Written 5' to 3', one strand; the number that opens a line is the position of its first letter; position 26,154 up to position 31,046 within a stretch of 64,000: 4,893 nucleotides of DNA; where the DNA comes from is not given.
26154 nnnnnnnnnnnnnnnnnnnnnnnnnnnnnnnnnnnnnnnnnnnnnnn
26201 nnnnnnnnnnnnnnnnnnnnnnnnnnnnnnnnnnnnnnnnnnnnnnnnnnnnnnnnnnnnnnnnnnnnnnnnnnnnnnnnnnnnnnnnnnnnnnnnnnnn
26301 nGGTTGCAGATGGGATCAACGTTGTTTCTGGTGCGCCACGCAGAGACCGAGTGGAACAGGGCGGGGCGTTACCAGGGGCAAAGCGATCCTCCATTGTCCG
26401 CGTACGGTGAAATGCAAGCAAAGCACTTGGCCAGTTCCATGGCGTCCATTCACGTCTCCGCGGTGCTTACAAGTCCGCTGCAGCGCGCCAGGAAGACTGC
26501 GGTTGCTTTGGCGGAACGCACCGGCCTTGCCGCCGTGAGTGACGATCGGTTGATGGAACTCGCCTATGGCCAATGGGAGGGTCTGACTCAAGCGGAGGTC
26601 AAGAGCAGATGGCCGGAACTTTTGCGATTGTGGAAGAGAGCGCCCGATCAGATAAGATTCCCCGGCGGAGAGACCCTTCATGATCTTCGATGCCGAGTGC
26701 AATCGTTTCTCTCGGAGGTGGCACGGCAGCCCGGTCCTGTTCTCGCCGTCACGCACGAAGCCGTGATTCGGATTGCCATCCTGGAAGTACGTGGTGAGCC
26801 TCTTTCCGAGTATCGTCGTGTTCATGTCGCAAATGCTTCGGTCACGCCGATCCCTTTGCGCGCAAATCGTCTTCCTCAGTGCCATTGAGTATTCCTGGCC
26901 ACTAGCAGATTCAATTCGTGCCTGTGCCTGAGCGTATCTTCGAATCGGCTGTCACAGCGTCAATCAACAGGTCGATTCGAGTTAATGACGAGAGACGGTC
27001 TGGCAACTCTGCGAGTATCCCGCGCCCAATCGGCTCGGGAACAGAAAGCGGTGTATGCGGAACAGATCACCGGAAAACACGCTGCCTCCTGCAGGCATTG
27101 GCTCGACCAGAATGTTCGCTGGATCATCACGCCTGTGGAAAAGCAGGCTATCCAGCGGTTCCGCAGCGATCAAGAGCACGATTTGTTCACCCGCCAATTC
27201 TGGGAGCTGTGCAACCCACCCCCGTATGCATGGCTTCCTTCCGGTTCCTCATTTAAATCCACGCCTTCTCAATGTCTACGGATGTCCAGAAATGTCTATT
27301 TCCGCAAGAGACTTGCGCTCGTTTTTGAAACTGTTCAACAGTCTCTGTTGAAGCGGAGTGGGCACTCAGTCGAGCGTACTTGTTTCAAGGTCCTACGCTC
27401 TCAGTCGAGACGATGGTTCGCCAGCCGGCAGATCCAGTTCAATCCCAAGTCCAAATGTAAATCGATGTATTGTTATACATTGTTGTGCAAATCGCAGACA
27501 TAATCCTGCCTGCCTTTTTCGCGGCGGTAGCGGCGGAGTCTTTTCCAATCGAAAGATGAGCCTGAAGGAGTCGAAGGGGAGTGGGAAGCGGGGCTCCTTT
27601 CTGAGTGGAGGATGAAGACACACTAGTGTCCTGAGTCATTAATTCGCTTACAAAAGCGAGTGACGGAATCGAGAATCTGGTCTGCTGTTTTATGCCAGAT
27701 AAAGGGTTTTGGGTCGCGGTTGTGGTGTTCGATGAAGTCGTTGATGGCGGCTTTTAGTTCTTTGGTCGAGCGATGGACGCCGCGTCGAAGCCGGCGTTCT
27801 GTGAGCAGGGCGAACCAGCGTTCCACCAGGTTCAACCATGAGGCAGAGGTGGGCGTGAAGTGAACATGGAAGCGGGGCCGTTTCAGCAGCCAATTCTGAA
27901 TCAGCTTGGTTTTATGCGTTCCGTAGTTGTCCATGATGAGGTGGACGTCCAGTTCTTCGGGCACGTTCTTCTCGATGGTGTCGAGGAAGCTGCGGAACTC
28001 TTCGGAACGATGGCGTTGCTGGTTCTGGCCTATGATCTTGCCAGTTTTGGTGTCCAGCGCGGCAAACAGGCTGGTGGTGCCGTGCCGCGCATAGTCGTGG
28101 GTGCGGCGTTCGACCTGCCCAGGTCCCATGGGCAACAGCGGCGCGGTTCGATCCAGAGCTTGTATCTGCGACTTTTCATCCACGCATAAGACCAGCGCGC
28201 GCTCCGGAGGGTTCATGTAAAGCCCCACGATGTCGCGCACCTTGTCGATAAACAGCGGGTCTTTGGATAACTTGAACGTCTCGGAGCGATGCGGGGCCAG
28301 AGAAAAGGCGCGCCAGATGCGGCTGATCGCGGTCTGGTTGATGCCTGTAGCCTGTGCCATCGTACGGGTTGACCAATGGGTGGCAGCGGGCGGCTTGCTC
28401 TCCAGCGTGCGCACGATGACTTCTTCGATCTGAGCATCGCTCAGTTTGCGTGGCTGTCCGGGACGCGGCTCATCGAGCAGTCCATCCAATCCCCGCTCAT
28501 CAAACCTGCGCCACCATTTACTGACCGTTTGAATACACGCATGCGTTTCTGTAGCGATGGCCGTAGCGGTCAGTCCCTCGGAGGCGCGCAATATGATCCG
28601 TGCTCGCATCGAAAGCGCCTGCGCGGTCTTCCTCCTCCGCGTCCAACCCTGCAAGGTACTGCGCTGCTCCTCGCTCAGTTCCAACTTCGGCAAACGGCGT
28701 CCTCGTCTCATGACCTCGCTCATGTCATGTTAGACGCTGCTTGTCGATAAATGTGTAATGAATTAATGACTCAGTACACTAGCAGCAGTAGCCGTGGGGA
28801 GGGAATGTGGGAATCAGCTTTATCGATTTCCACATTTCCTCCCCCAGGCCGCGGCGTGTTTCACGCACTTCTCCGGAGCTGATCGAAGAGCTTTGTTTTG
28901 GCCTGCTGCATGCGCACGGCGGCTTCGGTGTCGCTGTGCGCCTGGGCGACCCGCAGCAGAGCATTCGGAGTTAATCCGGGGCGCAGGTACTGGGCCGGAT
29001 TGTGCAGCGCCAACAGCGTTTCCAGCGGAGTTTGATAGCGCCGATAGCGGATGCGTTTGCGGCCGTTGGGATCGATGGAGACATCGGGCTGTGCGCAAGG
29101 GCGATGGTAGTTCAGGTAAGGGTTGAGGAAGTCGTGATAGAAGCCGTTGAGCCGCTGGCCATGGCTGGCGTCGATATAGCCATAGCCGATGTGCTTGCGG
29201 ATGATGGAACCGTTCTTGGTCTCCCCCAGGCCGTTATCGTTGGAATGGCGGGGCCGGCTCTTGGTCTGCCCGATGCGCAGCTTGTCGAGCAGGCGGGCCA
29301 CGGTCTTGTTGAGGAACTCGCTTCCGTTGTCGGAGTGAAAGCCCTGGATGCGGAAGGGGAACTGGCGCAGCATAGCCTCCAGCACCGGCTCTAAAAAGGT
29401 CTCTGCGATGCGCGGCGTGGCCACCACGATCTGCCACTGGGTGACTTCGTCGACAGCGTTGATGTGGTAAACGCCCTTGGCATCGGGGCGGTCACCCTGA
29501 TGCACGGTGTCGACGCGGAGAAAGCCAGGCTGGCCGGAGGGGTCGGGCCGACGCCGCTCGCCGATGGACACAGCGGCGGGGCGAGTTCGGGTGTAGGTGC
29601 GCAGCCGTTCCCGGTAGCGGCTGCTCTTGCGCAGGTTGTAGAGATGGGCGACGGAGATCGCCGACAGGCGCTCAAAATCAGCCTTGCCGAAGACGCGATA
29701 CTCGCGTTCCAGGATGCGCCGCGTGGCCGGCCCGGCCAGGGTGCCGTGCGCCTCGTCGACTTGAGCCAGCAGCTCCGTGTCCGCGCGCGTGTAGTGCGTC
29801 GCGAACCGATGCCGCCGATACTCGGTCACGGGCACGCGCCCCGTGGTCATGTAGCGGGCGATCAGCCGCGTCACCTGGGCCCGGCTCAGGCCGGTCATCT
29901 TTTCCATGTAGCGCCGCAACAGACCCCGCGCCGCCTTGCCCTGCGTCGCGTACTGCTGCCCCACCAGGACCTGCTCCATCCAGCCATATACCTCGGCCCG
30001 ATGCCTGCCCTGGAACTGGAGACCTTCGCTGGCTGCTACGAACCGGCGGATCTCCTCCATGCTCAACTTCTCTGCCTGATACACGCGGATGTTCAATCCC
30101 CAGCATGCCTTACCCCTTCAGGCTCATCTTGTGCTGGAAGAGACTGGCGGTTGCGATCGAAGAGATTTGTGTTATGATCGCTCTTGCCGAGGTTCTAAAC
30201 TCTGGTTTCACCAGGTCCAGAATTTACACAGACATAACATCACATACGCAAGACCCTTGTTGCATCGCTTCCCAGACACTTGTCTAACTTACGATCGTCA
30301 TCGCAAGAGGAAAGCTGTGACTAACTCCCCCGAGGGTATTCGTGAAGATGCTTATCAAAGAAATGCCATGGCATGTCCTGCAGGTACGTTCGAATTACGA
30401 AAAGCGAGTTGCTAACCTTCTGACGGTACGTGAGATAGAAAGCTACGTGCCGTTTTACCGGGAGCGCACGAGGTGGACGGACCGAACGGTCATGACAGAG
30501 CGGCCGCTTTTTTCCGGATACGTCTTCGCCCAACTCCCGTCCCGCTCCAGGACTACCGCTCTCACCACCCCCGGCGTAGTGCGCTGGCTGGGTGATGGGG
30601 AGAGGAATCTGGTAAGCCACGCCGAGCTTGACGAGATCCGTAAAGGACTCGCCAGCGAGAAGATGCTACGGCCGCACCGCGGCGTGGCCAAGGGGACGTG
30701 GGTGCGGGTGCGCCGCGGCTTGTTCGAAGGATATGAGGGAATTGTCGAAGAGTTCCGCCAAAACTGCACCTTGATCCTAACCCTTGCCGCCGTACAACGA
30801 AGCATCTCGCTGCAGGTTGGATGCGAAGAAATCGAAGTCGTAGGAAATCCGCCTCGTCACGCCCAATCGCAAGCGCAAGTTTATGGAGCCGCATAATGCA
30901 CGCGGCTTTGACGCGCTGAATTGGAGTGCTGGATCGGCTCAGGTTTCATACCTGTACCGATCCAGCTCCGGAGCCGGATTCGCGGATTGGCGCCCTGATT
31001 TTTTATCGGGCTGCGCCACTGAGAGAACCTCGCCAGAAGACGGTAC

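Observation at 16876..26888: Self-contained glycoconjugate synthesis/export operon of unknown product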

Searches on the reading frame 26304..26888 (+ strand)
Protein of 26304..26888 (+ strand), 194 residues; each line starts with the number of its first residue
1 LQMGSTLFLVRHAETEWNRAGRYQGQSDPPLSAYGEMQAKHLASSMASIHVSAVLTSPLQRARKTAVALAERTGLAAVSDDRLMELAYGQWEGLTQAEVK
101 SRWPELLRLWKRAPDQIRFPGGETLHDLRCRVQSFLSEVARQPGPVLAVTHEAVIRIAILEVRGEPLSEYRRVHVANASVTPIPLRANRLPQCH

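Call 4: search_protein_families(library=pfam, proteins=[window:26304-26888:+], max_evalue=0.01)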
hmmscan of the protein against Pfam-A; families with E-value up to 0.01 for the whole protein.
window:26304-26888:+ (194 aa): 1 family
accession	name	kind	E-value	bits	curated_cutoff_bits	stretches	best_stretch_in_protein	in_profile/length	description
PF00300.27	His_Phos_1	-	1.2e-57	195.1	21.7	1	7-185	1-181/194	Histidine phosphatase superfamily (branch 1)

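Call 5: search_protein_families(library=ncbifam, proteins=[window:26304-26888:+], max_evalue=0.01)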
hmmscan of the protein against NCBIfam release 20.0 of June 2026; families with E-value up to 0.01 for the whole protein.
window:26304-26888:+ (194 aa): 20 families
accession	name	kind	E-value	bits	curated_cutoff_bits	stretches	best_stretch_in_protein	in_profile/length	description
TIGR03162.1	ribazole_cobC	equivalog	1.3e-45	155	162.9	1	7-182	1-175/176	alpha-ribazole phosphatase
NF045917.1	PhserinePhPspA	equivalog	6.2e-44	150.2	350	1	7-186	4-185/211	phosphoserine phosphatase PspA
NF005567.0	PRK07238.1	equivalog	9.2e-36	123.9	326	1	5-182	178-357/378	bifunctional RNase H/acid phosphatase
TIGR03848.1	MSMEG_4193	subfamily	5.4e-30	104.4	203.85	1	6-185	1-186/204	MSMEG_4193 family putative phosphomutase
NF002901.0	PRK03482.1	equivalog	1.3e-24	87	261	1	7-183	4-182/215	2,3-diphosphoglycerate-dependent phosphoglycerate mutase GpmB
NF011580.0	PRK15004.1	equivalog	1.9e-21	77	250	1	7-160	3-158/203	adenosylcobalamin/alpha-ribazole phosphatase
NF038349.1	dPGM_arch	equivalog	6.7e-21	75.1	225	1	8-186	2-172/194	2,3-diphosphoglycerate-dependent phosphoglycerate mutase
NF009994.0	PRK13463.1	equivalog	2.6e-20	73.1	277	1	3-157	1-157/203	phosphoserine phosphatase 1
NF002339.0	PRK01295.1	equivalog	6.1e-18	65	316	1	3-136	1-139/206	2,3-bisphosphoglycerate-dependent phosphoglycerate mutase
NF009993.0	PRK13462.1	equivalog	8.6e-18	64.7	226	1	6-181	7-177/203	acid phosphatase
NF002217.0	PRK01112.1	equivalog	9.4e-14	51.3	320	2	5-68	2-65/228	2,3-bisphosphoglycerate-dependent phosphoglycerate mutase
NF010718.0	PRK14120.1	equivalog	4e-12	46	366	1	2-115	2-121/249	phosphoglyceromutase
TIGR01258.1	pgm_1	subfamily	4.7e-12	45.8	81.7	1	6-115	2-117/245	2,3-bisphosphoglycerate-dependent phosphoglycerate mutase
NF010713.0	PRK14115.1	equivalog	2.9e-11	43.1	305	1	6-115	3-118/248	2,3-diphosphoglycerate-dependent phosphoglycerate mutase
NF010715.0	PRK14117.1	equivalog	7.6e-09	35.4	421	1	7-116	4-119/230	phosphoglycerate mutase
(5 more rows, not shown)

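Call 44: search_solved_structures(query=window:26304-26888:+, max_evalue=1e-10)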
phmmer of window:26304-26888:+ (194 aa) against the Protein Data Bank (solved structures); distinct sequences matched with E-value up to 1e-10: 44.
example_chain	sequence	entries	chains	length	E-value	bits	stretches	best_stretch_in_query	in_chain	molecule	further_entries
4ij5_A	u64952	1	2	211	2.3e-36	128.6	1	7-187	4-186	Phosphoserine phosphatase 1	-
4ij6_A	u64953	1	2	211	5.9e-35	124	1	7-187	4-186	Phosphoserine phosphatase 1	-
1ebb_A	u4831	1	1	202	1e-19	74.4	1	5-170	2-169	PHOSPHATASE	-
1h2e_A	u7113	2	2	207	1.1e-19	74.2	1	5-170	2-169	PHOSPHATASE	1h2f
9mmh_A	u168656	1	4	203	5e-19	72.1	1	7-182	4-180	Phosphoglycerate mutase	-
4pz9_A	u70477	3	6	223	4.7e-18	69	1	6-140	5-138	Glucosyl-3-phosphoglycerate phosphatase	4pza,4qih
6s2q_A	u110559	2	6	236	5.9e-18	68.6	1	6-140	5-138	Glucosyl-3-phosphoglycerate phosphatase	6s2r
1fzt_A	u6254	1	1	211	1.1e-16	64.5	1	6-164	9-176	PHOSPHOGLYCERATE MUTASE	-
2p75_A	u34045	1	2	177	1.1e-15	61.2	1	7-165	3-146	Alpha-ribazole-5'-phosphate phosphatase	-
2eoa_A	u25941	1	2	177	1.4e-15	60.9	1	7-165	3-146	Alpha-ribazole-5'-phosphate phosphatase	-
2owd_A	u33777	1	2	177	1.5e-15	60.8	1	7-165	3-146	Alpha-ribazole-5'-phosphate phosphatase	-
2p9z_A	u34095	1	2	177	1.6e-15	60.7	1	7-165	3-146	Alpha-ribazole-5'-phosphate phosphatase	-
2p6o_A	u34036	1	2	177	2e-15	60.4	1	7-165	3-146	Alpha-ribazole-5'-phosphate phosphatase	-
2p6m_A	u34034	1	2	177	2e-15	60.4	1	7-165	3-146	Alpha-ribazole-5'-phosphate phosphatase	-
2p78_A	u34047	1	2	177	2e-15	60.4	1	7-165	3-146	Alpha-ribazole-5'-phosphate phosphatase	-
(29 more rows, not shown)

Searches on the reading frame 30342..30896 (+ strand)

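Call 69: search_protein_families(library=pfam, proteins=[window:30342-30896:+], max_evalue=0.0001)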
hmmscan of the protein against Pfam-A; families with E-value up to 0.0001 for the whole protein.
window:30342-30896:+ (184 aa): 1 family
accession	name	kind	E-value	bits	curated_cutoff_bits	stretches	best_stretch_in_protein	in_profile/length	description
PF02357.24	NusG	-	5.6e-14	52.9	22.2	1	9-100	2-93/93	Transcription termination factor nusG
